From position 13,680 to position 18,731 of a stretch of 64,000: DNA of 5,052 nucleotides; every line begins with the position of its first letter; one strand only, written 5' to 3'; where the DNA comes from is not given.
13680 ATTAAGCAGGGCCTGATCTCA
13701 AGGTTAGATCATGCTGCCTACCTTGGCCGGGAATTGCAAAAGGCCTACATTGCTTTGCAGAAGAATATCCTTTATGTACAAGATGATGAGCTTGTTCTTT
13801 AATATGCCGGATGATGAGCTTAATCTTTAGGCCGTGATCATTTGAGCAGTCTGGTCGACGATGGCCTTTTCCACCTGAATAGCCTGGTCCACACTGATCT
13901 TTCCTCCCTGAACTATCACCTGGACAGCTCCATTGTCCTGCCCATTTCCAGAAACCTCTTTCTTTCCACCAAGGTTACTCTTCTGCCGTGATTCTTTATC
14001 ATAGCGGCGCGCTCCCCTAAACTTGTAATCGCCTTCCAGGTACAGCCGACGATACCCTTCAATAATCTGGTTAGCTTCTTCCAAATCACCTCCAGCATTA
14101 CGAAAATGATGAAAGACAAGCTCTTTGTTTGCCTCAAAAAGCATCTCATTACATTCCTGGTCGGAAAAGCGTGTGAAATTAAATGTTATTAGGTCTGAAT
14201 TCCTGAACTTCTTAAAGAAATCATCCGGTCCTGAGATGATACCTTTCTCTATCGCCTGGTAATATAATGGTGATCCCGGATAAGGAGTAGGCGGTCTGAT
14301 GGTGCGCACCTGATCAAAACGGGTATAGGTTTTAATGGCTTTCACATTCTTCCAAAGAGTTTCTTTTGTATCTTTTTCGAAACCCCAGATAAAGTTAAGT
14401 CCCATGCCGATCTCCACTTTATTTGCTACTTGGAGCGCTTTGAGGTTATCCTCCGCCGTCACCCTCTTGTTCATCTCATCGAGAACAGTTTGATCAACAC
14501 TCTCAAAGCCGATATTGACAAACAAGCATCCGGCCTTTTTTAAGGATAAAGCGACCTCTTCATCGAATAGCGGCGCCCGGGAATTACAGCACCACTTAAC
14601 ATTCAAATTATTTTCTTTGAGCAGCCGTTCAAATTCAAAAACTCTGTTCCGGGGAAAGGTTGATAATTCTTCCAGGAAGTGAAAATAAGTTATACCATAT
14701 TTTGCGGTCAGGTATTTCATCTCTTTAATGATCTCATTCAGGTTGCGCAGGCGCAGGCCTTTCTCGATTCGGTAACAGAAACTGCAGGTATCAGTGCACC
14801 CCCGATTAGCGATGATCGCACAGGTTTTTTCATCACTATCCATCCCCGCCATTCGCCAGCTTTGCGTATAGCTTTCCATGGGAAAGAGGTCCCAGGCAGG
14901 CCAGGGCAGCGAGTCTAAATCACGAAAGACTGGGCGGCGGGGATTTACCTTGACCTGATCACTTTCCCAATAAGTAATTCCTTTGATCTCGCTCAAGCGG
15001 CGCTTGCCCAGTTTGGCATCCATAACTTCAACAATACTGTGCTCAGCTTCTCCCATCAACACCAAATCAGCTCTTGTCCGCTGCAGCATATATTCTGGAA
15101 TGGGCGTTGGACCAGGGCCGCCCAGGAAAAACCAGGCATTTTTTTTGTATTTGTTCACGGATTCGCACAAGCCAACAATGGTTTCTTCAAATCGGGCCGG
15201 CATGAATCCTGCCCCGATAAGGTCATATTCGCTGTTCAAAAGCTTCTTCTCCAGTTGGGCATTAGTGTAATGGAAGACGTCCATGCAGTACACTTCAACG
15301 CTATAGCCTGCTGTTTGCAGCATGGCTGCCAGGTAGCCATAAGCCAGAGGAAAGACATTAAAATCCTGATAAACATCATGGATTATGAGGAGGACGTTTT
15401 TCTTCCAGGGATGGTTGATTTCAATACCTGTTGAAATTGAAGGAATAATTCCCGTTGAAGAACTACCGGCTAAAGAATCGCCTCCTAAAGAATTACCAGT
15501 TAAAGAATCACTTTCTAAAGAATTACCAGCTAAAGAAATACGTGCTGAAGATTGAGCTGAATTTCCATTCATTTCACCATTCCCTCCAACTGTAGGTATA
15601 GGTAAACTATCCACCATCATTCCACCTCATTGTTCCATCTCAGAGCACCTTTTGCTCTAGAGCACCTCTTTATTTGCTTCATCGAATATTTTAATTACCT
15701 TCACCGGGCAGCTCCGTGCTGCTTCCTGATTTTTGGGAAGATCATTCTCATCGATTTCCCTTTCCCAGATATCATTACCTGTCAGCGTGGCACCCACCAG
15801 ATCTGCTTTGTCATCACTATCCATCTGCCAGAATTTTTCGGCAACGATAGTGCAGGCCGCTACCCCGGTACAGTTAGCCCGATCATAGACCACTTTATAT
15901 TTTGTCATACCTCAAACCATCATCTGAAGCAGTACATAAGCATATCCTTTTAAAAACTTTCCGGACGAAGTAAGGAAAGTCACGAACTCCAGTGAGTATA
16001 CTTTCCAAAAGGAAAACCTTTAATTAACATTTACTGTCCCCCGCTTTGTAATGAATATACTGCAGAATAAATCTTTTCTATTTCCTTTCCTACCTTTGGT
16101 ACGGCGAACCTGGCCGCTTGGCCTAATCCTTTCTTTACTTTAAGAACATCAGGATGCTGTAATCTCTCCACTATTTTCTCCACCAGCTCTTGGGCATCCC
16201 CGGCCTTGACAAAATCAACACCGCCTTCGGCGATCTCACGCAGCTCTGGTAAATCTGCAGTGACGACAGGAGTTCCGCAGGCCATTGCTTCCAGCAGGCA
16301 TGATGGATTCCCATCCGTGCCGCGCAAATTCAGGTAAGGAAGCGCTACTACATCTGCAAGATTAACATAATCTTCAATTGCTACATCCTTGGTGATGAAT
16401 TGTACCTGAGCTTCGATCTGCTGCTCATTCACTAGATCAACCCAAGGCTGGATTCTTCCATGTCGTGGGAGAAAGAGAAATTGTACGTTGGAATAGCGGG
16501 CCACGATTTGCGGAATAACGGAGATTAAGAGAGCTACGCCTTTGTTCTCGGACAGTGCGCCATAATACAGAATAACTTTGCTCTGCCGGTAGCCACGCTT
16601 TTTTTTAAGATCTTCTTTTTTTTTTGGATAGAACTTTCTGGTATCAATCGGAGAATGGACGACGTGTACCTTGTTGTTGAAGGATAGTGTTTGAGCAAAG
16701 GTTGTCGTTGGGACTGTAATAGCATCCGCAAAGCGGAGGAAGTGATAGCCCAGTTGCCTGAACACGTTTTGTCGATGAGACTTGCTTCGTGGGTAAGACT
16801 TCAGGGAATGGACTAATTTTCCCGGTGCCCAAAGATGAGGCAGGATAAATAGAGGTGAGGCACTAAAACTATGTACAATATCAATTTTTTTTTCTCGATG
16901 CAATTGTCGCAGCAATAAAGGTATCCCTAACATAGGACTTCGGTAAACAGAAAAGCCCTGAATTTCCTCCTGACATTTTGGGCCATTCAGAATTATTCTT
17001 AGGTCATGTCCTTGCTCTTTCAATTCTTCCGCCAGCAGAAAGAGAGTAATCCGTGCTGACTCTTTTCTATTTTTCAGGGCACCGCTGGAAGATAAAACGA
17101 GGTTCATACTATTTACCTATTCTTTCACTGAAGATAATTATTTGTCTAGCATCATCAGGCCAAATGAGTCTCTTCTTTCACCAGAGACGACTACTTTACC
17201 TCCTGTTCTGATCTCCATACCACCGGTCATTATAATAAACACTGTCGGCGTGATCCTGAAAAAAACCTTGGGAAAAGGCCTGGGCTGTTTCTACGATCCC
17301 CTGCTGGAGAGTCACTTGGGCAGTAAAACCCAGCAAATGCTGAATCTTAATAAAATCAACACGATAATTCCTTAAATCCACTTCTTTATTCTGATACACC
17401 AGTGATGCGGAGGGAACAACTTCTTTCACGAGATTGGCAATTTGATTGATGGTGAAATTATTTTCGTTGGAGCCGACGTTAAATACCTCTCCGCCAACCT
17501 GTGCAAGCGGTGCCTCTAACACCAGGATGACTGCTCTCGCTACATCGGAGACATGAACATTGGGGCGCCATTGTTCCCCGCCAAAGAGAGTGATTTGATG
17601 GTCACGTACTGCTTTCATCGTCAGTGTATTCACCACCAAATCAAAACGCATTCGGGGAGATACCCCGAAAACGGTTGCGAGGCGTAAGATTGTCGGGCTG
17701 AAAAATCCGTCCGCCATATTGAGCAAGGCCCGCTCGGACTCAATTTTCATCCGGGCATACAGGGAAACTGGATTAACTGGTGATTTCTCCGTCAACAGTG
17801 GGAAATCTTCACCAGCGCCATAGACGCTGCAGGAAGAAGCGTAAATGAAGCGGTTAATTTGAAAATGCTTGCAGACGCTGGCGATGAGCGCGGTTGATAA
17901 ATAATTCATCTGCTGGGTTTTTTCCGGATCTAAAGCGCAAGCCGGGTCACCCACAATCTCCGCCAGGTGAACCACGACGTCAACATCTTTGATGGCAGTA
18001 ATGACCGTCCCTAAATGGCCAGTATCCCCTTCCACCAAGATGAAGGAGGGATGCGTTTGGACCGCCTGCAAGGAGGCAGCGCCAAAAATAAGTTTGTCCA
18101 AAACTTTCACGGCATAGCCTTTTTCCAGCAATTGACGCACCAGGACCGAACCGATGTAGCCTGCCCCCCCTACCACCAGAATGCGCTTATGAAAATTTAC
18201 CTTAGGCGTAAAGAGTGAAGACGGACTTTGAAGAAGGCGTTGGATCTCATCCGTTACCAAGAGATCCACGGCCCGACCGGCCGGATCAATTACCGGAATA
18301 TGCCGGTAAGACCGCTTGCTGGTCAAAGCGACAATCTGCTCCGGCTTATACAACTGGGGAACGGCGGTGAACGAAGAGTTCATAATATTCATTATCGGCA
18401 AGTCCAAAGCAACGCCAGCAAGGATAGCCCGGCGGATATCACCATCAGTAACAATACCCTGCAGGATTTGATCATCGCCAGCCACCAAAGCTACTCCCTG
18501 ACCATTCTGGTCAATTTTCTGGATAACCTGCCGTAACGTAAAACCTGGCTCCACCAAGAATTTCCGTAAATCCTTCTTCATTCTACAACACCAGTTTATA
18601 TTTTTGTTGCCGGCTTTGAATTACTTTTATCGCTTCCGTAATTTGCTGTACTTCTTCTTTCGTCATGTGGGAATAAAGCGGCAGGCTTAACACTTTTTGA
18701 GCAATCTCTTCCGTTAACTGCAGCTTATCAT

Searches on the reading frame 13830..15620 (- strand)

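Call 8: search_protein_families(library=pfam, proteins=[window:13830-15620:-], max_evalue=0.001)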
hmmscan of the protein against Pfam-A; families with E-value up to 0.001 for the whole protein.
window:13830-15620:- (597 aa): 2 families
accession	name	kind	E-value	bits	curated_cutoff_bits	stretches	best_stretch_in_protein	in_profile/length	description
PF04055.27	Radical_SAM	-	1.6e-20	74.4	29.5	1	270-426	2-163/166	Radical SAM superfamily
PF02310.24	B12-binding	-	3.9e-10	40.1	32.1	1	89-199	12-120/121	B12 binding domain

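Call 21: search_protein_families(library=ncbifam, proteins=[window:13830-15620:-], max_evalue=0.0001)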
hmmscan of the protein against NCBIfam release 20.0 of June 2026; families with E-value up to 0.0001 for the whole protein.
window:13830-15620:- (597 aa): 20 families
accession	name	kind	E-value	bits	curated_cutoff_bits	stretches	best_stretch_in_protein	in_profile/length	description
TIGR02026.1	BchE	equivalog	3.7e-33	115.1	481.35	1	91-463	22-394/497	magnesium-protoporphyrin IX monomethyl ester anaerobic oxidative cyclase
TIGR03471.1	HpnJ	equivalog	6e-33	114.4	577.6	1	151-503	87-434/472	hopanoid biosynthesis associated radical SAM protein HpnJ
TIGR04479.1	bcpD_PhpK_rSAM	subfamily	1.1e-29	103.2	600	1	81-431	62-408/504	PhpK family radical SAM P-methyltransferase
TIGR04385.1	B12_rSAM_cofa1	equivalog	6.6e-29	101.4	450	1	88-430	17-362/438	B12 lower ligand biosynthesis radical SAM protein BzaD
TIGR04072.2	rSAM_ladder_B12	equivalog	1.9e-27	96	360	1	83-467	10-383/443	lipid biosynthesis B12-binding/radical SAM protein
NF050148.1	rSAM_ApyD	equivalog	2.2e-26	92.4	750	1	127-424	70-358/645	RiPP biosynthesis radical SAM protein ApyD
TIGR04295.1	B12_rSAM_oligo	hypoth_equivalog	1.6e-24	86.4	400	1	91-469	25-392/422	TIGR04295 family B12-binding domain-containing radical SAM protein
NF033070.1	rSAM_AprD4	equivalog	1.8e-24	86.4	500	1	226-472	159-406/456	AprD4 family radical SAM diol-dehydratase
TIGR04014.1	B12_SAM_MJ_0865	equivalog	1e-20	74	360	1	155-458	61-360/434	methyl-coenzyme M reductase glutamine C-methyltransferase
TIGR04367.1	HpnR_B12_rSAM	equivalog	5.2e-20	71.4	650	1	89-453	20-370/490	hopanoid C-3 methylase HpnR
TIGR03975.1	rSAM_ocin_1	subfamily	5.4e-20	71.4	281.85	1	151-424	147-422/606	RiPP maturation radical SAM C-methyltransferase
NF038361.1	rSAM_Sden_1168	equivalog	6.6e-20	71.1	575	1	184-463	199-480/560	Sden_1168 family B12-binding radical SAM P-methyltransferase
TIGR04013.1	B12_SAM_MJ_1487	hypoth_equivalog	3.2e-15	55.9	251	1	129-306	41-194/382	TIGR04013 family B12-binding domain/radical SAM domain-containing protein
NF033712.0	B12_rSAM_KedN5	subfamily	1.3e-11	43.4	700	1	87-284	13-213/624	KedN5 family methylcobalamin-dependent radical SAM C-methyltransferase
NF040542.1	rSAM_RCCLKC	equivalog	1.4e-11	44.2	450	1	101-412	23-330/423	arsinothricin biosynthesis radical SAM protein ArsL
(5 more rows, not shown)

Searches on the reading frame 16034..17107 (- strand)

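Call 8: search_protein_families(library=pfam, proteins=[window:16034-17107:-], max_evalue=0.001)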
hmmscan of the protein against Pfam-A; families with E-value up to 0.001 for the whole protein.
window:16034-17107:- (358 aa): 5 families
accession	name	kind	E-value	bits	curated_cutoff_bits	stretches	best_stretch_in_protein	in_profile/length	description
PF13692.12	Glyco_trans_1_4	-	1e-21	78.1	27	1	177-317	2-141/142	Glycosyl transferases group 1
PF00534.26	Glycos_transf_1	-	6.2e-20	71.9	26.4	1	164-323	3-160/172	Glycosyl transferases group 1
PF13439.12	Glyco_transf_4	-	1.1e-12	48.8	28.5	1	22-157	8-169/170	Glycosyltransferase Family 4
PF13579.12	Glyco_trans_4_4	-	4e-08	34.2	29.7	1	24-142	9-143/158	Glycosyl transferase 4-like domain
PF13524.12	Glyco_trans_1_2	-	2.5e-06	27.9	25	1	271-322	67-118/144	Glycosyl transferase-like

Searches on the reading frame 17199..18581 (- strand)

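Call 8: search_protein_families(library=pfam, proteins=[window:17199-18581:-], max_evalue=0.001)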
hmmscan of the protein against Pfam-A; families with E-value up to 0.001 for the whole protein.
window:17199-18581:- (461 aa): 9 families
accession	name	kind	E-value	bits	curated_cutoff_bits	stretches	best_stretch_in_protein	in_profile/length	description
PF01370.27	Epimerase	-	3.2e-48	164.7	20.9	1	134-370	1-240/240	NAD dependent epimerase/dehydratase family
PF16363.11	GDP_Man_Dehyd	-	4.9e-28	99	27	1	135-431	1-331/332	GDP-mannose 4,6 dehydratase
PF01073.25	3Beta_HSD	-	2e-19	70.1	22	1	135-356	1-230/280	3-beta hydroxysteroid dehydrogenase/isomerase family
PF04321.23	RmlD_sub_bind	-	2e-18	67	27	1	133-387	2-229/287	RmlD substrate binding domain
PF13460.12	NAD_binding_10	-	1e-09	39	27.2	1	138-285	1-130/184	NAD(P)H-binding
PF00571.33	CBS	-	1.2e-08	35.6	24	1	9-54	11-56/57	CBS domain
PF05368.20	NmrA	-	1.1e-07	32.2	27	1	132-249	3-106/298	NmrA-like family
PF02719.21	Polysacc_synt_2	-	2.3e-06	27.5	20.2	1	134-250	1-128/293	Polysaccharide biosynthesis protein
PF07993.18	NAD_binding_4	-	2.6e-05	24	20.1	0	196-307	85-210/258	Male sterility protein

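Call 21: search_protein_families(library=ncbifam, proteins=[window:17199-18581:-], max_evalue=0.0001)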
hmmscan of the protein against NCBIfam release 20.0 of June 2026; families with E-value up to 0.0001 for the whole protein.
window:17199-18581:- (461 aa): 29 families (the best 25 are shown)
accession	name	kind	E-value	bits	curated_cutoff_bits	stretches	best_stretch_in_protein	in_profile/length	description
TIGR01179.1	galE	equivalog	2e-36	125.5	262.3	1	133-436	1-324/332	UDP-glucose 4-epimerase GalE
TIGR01181.1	dTDP_gluc_dehyt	equivalog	1.2e-30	106.7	365.1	1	133-436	1-311/321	dTDP-glucose 4,6-dehydratase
TIGR04180.1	EDH_00030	hypoth_equivalog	2.8e-25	89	475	1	134-398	1-265/297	NAD-dependent 4,6-dehydratase LegB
TIGR02197.1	heptose_epim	equivalog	3.8e-19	69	274.6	1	134-391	1-262/316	ADP-glyceromanno-heptose 6-epimerase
NF007956.0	PRK10675.1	subfamily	5.6e-18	65.2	394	1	133-433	2-326/338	UDP-glucose 4-epimerase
NF011728.1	PRK15181.1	equivalog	5e-17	61.9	760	1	126-434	10-335/348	Vi polysaccharide biosynthesis UDP-N-acetylglucosaminuronic acid C-4 epimerase TviC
TIGR01214.1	rmlD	equivalog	9.4e-17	61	224.05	1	133-389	1-226/285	dTDP-4-dehydrorhamnose reductase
NF008872.0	PRK11908.1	equivalog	1.5e-15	57.1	294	1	132-391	2-273/349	bifunctional UDP-4-keto-pentose/UDP-xylose synthase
NF043036.1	ErythonDh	equivalog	4.2e-15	55.8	325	1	133-304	2-179/321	D-erythronate dehydrogenase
TIGR03466.1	HpnA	hypoth_equivalog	4.5e-15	55.4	367.65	1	133-292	2-158/327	hopanoid-associated sugar epimerase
NF007582.0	PRK10217.1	equivalog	4.8e-15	55.5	698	1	132-448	2-345/355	dTDP-glucose 4,6-dehydratase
NF007490.0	PRK10084.1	subfamily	1.3e-14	53.9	649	1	133-436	2-334/361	dTDP-glucose 4,6-dehydratase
NF005998.1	PRK08125.1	equivalog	4.1e-14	51.9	777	1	129-265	313-447/649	bifunctional UDP-4-amino-4-deoxy-L-arabinose formyltransferase/UDP-glucuronic acid oxidase ArnA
NF042422.1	oxyalk_red_OleD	equivalog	1.4e-12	47.7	580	1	133-367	2-229/329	2-alkyl-3-oxoalkanoate reductase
NF042423.1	oxyalk_red_Shew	equivalog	1e-11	44.5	580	1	132-307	9-177/331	2-alkyl-3-oxoalkanoate reductase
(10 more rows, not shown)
